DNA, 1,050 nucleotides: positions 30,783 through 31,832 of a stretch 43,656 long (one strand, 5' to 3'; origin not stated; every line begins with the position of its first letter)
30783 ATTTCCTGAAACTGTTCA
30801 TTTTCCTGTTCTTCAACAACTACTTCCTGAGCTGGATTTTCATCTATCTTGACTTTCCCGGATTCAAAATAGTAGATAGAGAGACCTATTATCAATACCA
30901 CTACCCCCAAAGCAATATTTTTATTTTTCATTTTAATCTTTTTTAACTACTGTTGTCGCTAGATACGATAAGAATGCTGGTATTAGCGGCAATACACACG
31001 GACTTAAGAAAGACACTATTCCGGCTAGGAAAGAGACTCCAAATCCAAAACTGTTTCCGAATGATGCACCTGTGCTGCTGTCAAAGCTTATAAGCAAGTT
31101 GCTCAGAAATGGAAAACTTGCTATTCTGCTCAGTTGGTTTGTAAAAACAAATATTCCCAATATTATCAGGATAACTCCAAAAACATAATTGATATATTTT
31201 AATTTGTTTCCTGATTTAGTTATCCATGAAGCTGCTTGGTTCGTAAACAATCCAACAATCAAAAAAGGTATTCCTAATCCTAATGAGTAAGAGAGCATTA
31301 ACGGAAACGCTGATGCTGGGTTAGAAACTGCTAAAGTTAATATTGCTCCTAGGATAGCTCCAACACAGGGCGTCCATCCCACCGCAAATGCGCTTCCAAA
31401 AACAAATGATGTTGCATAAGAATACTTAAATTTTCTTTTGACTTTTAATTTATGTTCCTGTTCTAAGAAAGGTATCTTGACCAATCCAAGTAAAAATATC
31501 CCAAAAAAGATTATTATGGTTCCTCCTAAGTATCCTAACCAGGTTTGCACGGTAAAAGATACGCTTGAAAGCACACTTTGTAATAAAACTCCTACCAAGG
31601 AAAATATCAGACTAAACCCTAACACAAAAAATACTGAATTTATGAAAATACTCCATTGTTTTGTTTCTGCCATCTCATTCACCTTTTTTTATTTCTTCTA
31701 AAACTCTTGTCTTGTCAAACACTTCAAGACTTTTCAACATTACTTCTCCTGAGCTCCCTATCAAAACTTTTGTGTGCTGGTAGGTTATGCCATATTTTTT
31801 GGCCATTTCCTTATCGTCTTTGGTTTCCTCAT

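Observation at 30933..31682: CcdA/DsbD-family transporter with its first cysteine helix moved to the C-terminus (apparent circular permutation)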

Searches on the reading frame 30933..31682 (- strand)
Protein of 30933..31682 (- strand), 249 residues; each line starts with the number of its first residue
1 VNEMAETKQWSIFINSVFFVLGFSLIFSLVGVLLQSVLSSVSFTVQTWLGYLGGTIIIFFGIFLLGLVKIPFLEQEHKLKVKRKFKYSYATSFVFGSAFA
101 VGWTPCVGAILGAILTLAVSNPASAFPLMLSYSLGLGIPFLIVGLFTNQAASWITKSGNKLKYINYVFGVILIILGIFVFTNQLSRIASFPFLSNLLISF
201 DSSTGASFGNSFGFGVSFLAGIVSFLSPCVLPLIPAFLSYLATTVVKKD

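Call 3: search_protein_families(library=pfam, proteins=[window:30933-31682:-], max_evalue=1)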
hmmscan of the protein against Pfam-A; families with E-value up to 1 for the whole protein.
window:30933-31682:- (249 aa): 2 families
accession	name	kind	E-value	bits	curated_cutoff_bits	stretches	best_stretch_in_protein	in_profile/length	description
PF02683.22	DsbD_TM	-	9.7e-14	51.6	27.1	2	7-180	39-215/219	Cytochrome C biogenesis protein transmembrane domain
PF13386.12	DsbD_2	-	1e-11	45.5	24.9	2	9-177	31-198/199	Cytochrome C biogenesis protein transmembrane region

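Call 4: search_protein_families(library=ncbifam, proteins=[window:30933-31682:-], max_evalue=1)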
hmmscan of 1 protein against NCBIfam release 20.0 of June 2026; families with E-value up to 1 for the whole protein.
window:30933-31682:- (249 aa): 6 families
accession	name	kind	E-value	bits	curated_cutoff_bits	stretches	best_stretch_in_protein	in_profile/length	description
NF040495.1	tranport_ArsG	equivalog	1.8e-15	57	200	1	8-181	40-222/225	aromatic aminobenezylarsenical efflux permease ArsG family transporter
NF045694.1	seleno_TsoB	exception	1.5e-12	46.5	805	2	6-195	217-406/572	rhodanese/DsbD fusion-like selenoprotein TsoB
NF001419.0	PRK00293.1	subfamily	3.8e-10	39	330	1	7-200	206-402/574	protein-disulfide reductase DsbD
NF007454.0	PRK10019.1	subfamily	0.0088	15.3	195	1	75-187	164-281/283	nickel/cobalt efflux transporter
NF041179.1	TQO_large_DoxD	equivalog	0.0095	15.9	300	1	88-193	11-111/181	thiosulfate:quinone oxidoreductase large subunit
NF033175.1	fuso_auto_Nterm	subfamily_domain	0.84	9.8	55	0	130-152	16-38/120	autotransporter-associated N-terminal domain-containing protein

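Call 5: find_homologous_proteins(query=window:30933-31682:-)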
Query window:30933-31682:- (249 aa): 7840 proteins with E <= 0.001 among 8000 candidates; the best 120 are listed.
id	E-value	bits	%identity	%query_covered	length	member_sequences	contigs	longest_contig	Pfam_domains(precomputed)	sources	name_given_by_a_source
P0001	2.0e-147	507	100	99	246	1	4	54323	PF02683.23,PF13386.13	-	-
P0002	4.1e-135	467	91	99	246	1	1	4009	PF02683.23,PF13386.13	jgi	-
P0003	2.7e-122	425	83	99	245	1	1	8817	PF02683.23,PF13386.13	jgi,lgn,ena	-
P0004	4.6e-121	421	82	98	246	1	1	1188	PF02683.23,PF13386.13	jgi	jgi:cytochrome c-type biogenesis protein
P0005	5.2e-121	421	81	98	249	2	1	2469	PF02683.23,PF13386.13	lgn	-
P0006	8.1e-121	420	81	99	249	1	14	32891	PF02683.23,PF13386.13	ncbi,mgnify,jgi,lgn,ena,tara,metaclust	mgnify:CR=1 FL=1|tara:strand:- start:5420 stop:6169 length:750 start_codon:yes stop_codon:yes gene_t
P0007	1.4e-119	416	81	97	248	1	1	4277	PF02683.23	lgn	-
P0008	1.4e-119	416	82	97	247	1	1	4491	PF02683.23,PF13386.13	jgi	jgi:cytochrome c-type biogenesis protein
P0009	1.6e-119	416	82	97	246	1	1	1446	PF02683.23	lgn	-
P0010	1.8e-119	416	83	95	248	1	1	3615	PF02683.23,PF13386.13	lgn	-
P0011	4.1e-119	415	81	98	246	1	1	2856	PF02683.23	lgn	-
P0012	5.0e-119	414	80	99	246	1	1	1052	PF02683.23,PF13386.13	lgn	-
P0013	6.3e-119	414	81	97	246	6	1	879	PF02683.23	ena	-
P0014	9.6e-119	414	82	98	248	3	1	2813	PF02683.23,PF13386.13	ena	-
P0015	1.3e-118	413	82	98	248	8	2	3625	PF02683.23,PF13386.13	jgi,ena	-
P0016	3.6e-118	412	80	96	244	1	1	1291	PF02683.23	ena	-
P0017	3.9e-118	412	79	99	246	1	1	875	PF02683.23,PF13386.13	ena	-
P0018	9.1e-118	410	80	98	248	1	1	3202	PF02683.23,PF13386.13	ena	-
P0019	9.3e-118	410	79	99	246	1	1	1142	PF02683.23,PF13386.13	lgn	-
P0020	9.7e-118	410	81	98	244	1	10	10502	PF02683.23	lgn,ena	-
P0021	9.9e-118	410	78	99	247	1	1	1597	PF02683.23,PF13386.13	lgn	-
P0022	1.2e-117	410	79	99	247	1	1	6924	PF02683.23,PF13386.13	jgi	-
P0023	2.0e-117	409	79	99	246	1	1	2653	PF02683.23,PF13386.13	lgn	-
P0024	3.2e-117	409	80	98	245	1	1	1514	PF02683.23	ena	-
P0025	5.5e-117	408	77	99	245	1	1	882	PF02683.23,PF13386.13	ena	-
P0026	6.5e-117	408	80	98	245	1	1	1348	PF02683.23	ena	-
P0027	6.7e-117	408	78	99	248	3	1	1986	PF02683.23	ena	-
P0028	8.0e-117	407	80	97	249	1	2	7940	PF02683.23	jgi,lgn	-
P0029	8.1e-117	407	79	99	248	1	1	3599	PF02683.23,PF13386.13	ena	-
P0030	9.5e-117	407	79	97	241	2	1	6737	PF02683.23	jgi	-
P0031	1.0e-116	407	79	100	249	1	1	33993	PF02683.23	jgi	jgi:cytochrome c-type biogenesis protein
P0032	1.2e-116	407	80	98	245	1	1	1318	PF02683.23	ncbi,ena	ncbi:MAG: cytochrome c biogenesis protein CcdA [Nanoarchaeota archaeon]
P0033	1.4e-116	406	78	99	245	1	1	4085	PF02683.23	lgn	-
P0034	2.5e-116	406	79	99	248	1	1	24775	PF02683.23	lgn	-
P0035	2.7e-116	406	77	99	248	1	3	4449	PF02683.23,PF13386.13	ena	-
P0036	3.8e-116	405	79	98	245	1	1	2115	PF02683.23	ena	-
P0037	5.9e-116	404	78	98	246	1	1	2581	PF02683.23,PF13386.13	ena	-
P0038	6.9e-116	404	80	98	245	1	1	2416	PF02683.23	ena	-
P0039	8.5e-116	404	79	98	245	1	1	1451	PF02683.23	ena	-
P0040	8.6e-116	404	80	96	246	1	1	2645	PF02683.23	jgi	jgi:cytochrome c-type biogenesis protein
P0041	1.2e-115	403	80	98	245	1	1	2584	PF02683.23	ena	-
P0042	1.5e-115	403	78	99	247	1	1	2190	PF02683.23,PF13386.13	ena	-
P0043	2.5e-115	402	79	98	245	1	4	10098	PF02683.23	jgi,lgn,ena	-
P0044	2.5e-115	402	78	98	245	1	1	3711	PF02683.23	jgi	-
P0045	4.6e-115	401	79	98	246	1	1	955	PF02683.23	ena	-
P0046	5.5e-115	401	78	98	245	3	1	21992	PF02683.23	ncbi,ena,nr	ncbi:MAG: cytochrome C biogenesis protein [Nanoarchaeota archaeon]|nr:cytochrome C biogenesis protei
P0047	5.5e-115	401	80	98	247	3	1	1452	PF02683.23,PF13386.13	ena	-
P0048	5.7e-115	401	79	96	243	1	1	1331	PF02683.23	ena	-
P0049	7.8e-115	401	76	99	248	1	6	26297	PF02683.23,PF13386.13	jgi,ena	-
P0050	9.6e-115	400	79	97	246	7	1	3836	PF02683.23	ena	-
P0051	1.2e-114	400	79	97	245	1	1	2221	PF02683.23,PF13386.13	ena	-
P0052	1.2e-114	400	77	98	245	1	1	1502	PF02683.23,PF11139.15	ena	-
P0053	2.8e-114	399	77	97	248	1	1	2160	PF02683.23,PF13386.13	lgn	-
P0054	4.3e-114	398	78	98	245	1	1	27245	PF02683.23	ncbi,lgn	-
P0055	4.5e-114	398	79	97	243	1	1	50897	PF02683.23,PF13386.13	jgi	jgi:cytochrome c-type biogenesis protein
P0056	7.0e-114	398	75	98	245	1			PF02683.23,PF13386.13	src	-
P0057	7.9e-114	397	75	99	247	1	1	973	PF02683.23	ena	-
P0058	8.2e-114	397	76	99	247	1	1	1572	PF02683.23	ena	-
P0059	1.0e-113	397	81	96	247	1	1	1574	PF02683.23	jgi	-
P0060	1.7e-113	396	74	99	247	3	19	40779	PF02683.23,PF13386.13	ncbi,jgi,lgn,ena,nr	ncbi:sulfite exporter TauE/SafE family protein [Candidatus Woesearchaeota archaeon]|nr:sulfite expor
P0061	1.7e-113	396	78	96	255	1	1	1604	PF02683.23,PF13386.13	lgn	-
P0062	2.2e-113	396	78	98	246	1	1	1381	PF02683.23,PF13386.13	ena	-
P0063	3.1e-113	396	76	99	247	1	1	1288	PF02683.23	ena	-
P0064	3.5e-113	395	79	98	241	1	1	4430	PF02683.23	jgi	-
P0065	6.4e-113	394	76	99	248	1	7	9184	PF02683.23,PF13386.13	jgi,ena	-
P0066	6.5e-113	394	78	97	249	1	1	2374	PF02683.23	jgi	-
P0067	1.8e-112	393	78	97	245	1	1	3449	PF02683.23,PF13386.13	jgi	-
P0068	2.2e-112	393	76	97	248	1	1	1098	PF02683.23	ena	-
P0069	2.5e-112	393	78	97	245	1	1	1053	PF02683.23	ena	-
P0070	2.8e-112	392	77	98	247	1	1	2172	PF02683.23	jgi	-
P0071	7.2e-112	391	76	97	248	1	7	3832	PF02683.23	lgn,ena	-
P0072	8.1e-112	391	77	96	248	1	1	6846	PF02683.23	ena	-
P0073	1.3e-111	390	77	97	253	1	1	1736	PF02683.23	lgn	-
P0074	1.4e-111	390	77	97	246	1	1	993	PF02683.23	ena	-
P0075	3.3e-111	389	77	97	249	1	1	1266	PF02683.23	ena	-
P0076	9.6e-111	387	76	97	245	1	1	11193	PF02683.23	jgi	-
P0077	1.4e-110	387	75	98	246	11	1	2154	PF02683.23,PF13386.13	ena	-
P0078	1.5e-110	387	76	98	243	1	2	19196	PF02683.23,PF13386.13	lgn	-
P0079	3.9e-110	385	75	97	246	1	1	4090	PF02683.23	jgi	-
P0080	1.6e-109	383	75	99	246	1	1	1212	PF02683.23,PF13386.13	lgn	-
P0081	3.3e-109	382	75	97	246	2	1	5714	PF02683.23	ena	-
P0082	3.8e-109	382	74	97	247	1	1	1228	PF02683.23,PF13386.13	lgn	-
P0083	8.8e-109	381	73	99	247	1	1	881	PF02683.23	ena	-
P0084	3.4e-108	379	73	97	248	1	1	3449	PF02683.23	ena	-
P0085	9.8e-108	378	74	97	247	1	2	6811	PF02683.23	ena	-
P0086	1.4e-107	377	72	99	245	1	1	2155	PF02683.23,PF13386.13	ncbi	-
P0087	1.6e-107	377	74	97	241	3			PF02683.23,PF13386.13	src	-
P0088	2.5e-107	376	74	99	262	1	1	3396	PF02683.23,PF13386.13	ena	-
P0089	5.4e-107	375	71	97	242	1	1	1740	PF02683.23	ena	-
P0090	6.7e-107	375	72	98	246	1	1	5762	PF02683.23,PF13386.13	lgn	-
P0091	2.6e-106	373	72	100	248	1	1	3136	PF02683.23,PF13386.13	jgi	-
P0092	4.2e-106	372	70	99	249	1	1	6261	PF02683.23,PF13386.13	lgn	-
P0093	5.5e-106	372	70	98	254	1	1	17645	PF02683.23,PF13386.13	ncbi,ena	-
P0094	5.8e-106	372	70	97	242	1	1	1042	PF02683.23,PF13386.13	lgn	-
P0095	1.1e-105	371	74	98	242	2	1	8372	PF02683.23,PF13386.13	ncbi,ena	-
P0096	1.3e-105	371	70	98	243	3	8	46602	PF02683.23,PF13386.13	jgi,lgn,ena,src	-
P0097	1.4e-105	370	72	98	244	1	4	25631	PF02683.23,PF13386.13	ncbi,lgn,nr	ncbi:sulfite exporter TauE/SafE family protein [Candidatus Woesearchaeota archaeon]|nr:sulfite expor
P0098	2.6e-105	370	70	98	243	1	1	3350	PF02683.23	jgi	-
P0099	2.8e-105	369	72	97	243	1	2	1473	PF02683.23,PF13386.13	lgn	-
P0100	4.0e-105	369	72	96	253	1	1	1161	PF02683.23,PF13386.13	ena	-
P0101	1.2e-104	367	72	98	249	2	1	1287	PF02683.23,PF13386.13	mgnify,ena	mgnify:CR=1 FL=1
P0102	1.8e-104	367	70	98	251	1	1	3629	PF02683.23,PF13386.13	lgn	-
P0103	2.6e-104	366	71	97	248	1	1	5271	PF02683.23,PF13386.13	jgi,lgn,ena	-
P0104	7.6e-104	365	71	98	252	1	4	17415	PF02683.23,PF13386.13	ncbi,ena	-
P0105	1.0e-103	364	69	98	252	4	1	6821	PF02683.23,PF13386.13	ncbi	-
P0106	1.1e-103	364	72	97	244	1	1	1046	PF02683.23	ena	-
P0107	1.2e-103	364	69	98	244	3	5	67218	PF02683.23,PF13386.13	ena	-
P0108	1.5e-103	364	69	98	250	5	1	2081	PF02683.23,PF13386.13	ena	-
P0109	1.5e-103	364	68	100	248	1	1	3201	PF02683.23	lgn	-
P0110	1.6e-103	364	80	87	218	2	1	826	PF02683.23,PF13386.13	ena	-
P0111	2.2e-103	363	69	94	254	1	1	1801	PF02683.23,PF13386.13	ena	-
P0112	3.4e-103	363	70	97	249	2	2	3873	PF02683.23,PF13386.13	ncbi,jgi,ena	-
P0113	3.5e-103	363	70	97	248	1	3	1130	PF02683.23,PF13386.13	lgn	-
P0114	3.6e-103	363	69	98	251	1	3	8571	PF02683.23,PF13386.13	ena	-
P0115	5.4e-103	362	69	98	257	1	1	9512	PF02683.23,PF13386.13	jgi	-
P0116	6.5e-103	362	72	97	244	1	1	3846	PF02683.23,PF13386.13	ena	-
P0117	7.0e-103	362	70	97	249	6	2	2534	PF02683.23,PF13386.13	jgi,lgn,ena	-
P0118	1.2e-102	361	71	96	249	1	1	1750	PF02683.23,PF13386.13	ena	-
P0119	1.3e-102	361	71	96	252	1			PF02683.23,PF13386.13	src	-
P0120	1.4e-102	361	70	98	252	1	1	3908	PF02683.23,PF13386.13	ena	-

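Call 6: search_solved_structures(query=window:30933-31682:-, max_evalue=10, show_alignments=4)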
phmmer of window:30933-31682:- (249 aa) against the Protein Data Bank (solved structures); distinct sequences matched with E-value up to 10: 2.
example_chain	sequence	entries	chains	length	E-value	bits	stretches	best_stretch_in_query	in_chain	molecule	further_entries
5vkv_A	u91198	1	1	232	2.4e-32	115.9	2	14-190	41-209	Cytochrome c-type biogenesis protein CcdA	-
8ez3_L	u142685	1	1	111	0.38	13.7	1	92-170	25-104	Light chain of influenza virus neuraminidase antibody 3A10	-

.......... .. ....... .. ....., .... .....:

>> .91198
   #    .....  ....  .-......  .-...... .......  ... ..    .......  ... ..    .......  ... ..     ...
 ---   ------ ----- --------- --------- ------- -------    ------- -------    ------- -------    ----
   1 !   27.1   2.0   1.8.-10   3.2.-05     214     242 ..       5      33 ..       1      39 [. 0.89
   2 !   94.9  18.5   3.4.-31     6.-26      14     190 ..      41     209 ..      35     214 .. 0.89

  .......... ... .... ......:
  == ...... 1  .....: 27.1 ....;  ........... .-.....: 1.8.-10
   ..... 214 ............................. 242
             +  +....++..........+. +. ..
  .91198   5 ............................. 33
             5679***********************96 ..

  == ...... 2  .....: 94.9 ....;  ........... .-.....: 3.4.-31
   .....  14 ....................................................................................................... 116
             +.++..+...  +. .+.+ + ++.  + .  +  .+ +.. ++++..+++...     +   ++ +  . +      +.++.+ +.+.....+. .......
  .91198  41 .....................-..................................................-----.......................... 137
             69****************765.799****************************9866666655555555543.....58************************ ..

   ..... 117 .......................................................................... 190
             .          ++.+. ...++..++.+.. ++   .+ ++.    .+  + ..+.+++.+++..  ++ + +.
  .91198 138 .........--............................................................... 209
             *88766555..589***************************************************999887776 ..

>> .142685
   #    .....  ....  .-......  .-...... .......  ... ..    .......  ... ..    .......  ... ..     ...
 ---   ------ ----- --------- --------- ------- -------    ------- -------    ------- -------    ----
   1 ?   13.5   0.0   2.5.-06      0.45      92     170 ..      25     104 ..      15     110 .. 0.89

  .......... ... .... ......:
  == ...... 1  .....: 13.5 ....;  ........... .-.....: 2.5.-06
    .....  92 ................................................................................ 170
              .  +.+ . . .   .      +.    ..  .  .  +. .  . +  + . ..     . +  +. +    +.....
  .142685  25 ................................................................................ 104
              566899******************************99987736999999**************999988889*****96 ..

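Call 10: search_protein_representatives(protein=window:30933-31682:-)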
Query: 249 residues. Proteins with E-value up to 0.001 (for the whole library): 6553; up to 1e-10: 2967; up to 1e-30: 175. The best 150 are listed.
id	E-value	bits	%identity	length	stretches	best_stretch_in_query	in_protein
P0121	8.6e-71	254.9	60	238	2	9-198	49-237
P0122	1.3e-67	244.4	50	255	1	8-248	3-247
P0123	1.4e-62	228.0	56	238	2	9-197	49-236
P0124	5.7e-62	226.0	52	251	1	11-242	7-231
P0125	9.0e-61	222.1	58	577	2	8-201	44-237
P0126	2.2e-59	217.6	55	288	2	10-207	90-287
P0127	2.7e-59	217.3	55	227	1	16-197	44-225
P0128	4.8e-56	206.6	53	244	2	8-192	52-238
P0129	2.0e-53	198.0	61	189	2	9-146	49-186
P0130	2.5e-52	194.4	48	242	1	10-246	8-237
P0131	5.2e-52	193.4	53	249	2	9-189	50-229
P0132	1.8e-51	191.6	60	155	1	7-159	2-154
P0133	4.6e-51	190.3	51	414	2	10-189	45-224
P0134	1.3e-50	188.8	55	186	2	9-150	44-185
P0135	1.6e-50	188.6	51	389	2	9-183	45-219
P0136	2.5e-50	187.9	43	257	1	11-248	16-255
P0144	1.7e-45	172.0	42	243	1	7-246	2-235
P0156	7.1e-40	153.7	41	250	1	12-243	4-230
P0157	1.3e-39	152.8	39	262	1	7-246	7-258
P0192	3.0e-35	138.5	42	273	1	13-245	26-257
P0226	6.8e-33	130.8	37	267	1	12-242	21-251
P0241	3.7e-32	128.4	36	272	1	8-242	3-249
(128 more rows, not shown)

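Call 23: list_cluster_members(proteins=[P0122, P0124, P0130, P0136, P0144, P0156, P0157, P0192, P0226, P0241])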
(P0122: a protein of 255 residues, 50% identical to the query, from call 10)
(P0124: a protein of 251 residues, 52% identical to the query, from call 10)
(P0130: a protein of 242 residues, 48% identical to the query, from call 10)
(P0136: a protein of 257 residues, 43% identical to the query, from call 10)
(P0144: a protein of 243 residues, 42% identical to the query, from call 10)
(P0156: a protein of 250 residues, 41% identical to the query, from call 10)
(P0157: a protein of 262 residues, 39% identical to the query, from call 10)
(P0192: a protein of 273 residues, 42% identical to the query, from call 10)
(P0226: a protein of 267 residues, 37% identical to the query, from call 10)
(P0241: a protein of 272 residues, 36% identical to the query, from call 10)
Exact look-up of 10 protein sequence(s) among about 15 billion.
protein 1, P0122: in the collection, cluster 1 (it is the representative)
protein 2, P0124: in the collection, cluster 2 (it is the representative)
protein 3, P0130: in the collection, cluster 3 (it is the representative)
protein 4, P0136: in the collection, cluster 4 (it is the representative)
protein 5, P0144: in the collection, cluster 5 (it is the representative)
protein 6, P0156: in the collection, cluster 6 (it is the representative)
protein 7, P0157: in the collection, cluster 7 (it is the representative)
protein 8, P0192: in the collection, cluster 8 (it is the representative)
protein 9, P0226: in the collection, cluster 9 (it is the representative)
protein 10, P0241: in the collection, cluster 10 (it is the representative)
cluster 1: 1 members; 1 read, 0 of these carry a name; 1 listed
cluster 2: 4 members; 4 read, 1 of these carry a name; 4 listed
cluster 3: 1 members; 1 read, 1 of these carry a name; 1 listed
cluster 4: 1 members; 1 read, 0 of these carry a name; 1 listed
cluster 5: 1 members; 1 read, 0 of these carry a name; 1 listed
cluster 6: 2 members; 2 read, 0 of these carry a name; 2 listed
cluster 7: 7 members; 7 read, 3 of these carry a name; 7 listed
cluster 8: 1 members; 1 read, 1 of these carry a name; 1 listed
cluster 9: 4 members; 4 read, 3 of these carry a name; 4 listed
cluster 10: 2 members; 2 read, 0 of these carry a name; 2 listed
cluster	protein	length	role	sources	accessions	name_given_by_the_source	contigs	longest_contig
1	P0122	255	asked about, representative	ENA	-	-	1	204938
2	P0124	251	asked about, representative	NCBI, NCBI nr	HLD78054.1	MAG TPA: cytochrome c biogenesis protein CcdA [archaeon] | cytochrome c biogenesis protein CcdA [archaeon]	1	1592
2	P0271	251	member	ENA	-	-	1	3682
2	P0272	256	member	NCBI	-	-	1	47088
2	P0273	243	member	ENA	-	-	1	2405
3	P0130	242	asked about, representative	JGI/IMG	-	cytochrome c-type biogenesis protein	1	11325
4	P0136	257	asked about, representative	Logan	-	-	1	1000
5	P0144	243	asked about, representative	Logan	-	-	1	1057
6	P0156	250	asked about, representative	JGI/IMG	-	-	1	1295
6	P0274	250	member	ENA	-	-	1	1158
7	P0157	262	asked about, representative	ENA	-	-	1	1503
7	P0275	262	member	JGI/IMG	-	cytochrome c-type biogenesis protein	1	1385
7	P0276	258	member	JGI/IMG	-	cytochrome c-type biogenesis protein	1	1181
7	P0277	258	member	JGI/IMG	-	cytochrome c-type biogenesis protein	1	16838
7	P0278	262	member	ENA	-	-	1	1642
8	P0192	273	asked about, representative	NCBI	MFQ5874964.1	MAG: cytochrome c biogenesis protein CcdA [Dehalococcoidia bacterium]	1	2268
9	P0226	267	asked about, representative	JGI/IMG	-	cytochrome c-type biogenesis protein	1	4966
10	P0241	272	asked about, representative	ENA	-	-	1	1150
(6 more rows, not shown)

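Call 25: find_related_loci(query=P0001, collection=genome_contigs, flank=5000)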
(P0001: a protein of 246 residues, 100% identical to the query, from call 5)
Query P0001 (246 aa) in genome_contigs; peptide patterns used: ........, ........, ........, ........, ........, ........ (x = any residue, [..] = any of these).
599 stretches matched a pattern (row limit reached: there are more); 552 encode a relative of the query (tblastn E <= 1e-3); the best 80 are kept; 80 distinct loci.
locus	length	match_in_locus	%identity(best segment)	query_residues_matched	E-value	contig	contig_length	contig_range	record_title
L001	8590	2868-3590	78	5-246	1e-113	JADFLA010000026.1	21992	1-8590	MAG: Nanoarchaeota archaeon isolate B4T1B8 B4T1B8_NODE3853, whole genome shotgun sequence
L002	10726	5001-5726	72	4-246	6e-112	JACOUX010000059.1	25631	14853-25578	MAG: Candidatus Woesearchaeota archaeon isolate NC_groundwater_84_Ag_S-0.1um_40_33 S35_SO-1_scaffold_480714, whole genom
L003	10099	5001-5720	69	5-245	3e-103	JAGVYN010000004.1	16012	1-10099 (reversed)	Candidatus Woesearchaeota archaeon isolate RIFOXYD1_FULL_40_14 rifoxyd1_full_scaffold_1320, whole genome shotgun sequenc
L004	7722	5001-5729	66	3-246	8e-102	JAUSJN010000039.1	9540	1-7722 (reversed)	MAG: Nanoarchaeota archaeon isolate E14_metabat.bin.302 E14_k141_309834, whole genome shotgun sequence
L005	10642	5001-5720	65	5-246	2e-101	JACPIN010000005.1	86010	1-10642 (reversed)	MAG: Candidatus Woesearchaeota archaeon isolate NC_groundwater_441_Ag_B-0.1um_35_15 GD18-4_B1_scaffold_414202, whole gen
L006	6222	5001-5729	67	3-245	2e-100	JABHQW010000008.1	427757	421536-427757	MAG: Candidatus Woesearchaeota archaeon isolate SI039_bin115 k141_1797022, whole genome shotgun sequence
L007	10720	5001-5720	67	5-245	5e-99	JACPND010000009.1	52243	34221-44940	MAG: Candidatus Woesearchaeota archaeon isolate NC_groundwater_566_Ag_S-0.1um_44_11 S35_SO-1_scaffold_55862, whole genom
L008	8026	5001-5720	62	5-245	4e-98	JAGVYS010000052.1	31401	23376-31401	Candidatus Woesearchaeota archaeon isolate RIFCSPHIGHO2_02_FULL_41_15 rifcsphigho2_02_scaffold_1832, whole genome shotgu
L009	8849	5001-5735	68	1-245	5e-93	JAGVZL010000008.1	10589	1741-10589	Candidatus Woesearchaeota archaeon isolate RIFOXYB1_FULL_31_12 rifoxyb1_full_scaffold_2602, whole genome shotgun sequenc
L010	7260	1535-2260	65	4-246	3e-89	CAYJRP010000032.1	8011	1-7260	MAG TPA_asm: Candidatus Woesearchaeota archaeon isolate ERP125453_co1_333 genome assembly, contig: NODE_11155_length_801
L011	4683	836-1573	57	5-246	3e-88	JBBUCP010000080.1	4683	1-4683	MAG: Patescibacteria group bacterium isolate H52-bin124_1 H52_bin124_1_000000000080, whole genome shotgun sequence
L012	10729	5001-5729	60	1-245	1e-85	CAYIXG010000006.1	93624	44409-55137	MAG TPA_asm: Candidatus Woesearchaeota archaeon isolate ERP119705_co6_1115 genome assembly, contig: NODE_121_length_9362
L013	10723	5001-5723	64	1-246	8e-86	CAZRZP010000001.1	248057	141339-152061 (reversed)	MAG TPA_asm: uncultured Methanosarcinales archaeon isolate SRP200020_co5_201 genome assembly, contig: NODE_34_length_248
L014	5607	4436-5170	57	5-245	4e-84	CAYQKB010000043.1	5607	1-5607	MAG TPA_asm: uncultured Candidatus Saccharibacteria bacterium isolate SRP193066_co2_439 genome assembly, contig: NODE_75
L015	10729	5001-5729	62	1-245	1e-80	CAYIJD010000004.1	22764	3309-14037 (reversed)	MAG TPA_asm: Candidatus Woesearchaeota archaeon isolate ERP119705_co24_1047 genome assembly, contig: NODE_2448_length_22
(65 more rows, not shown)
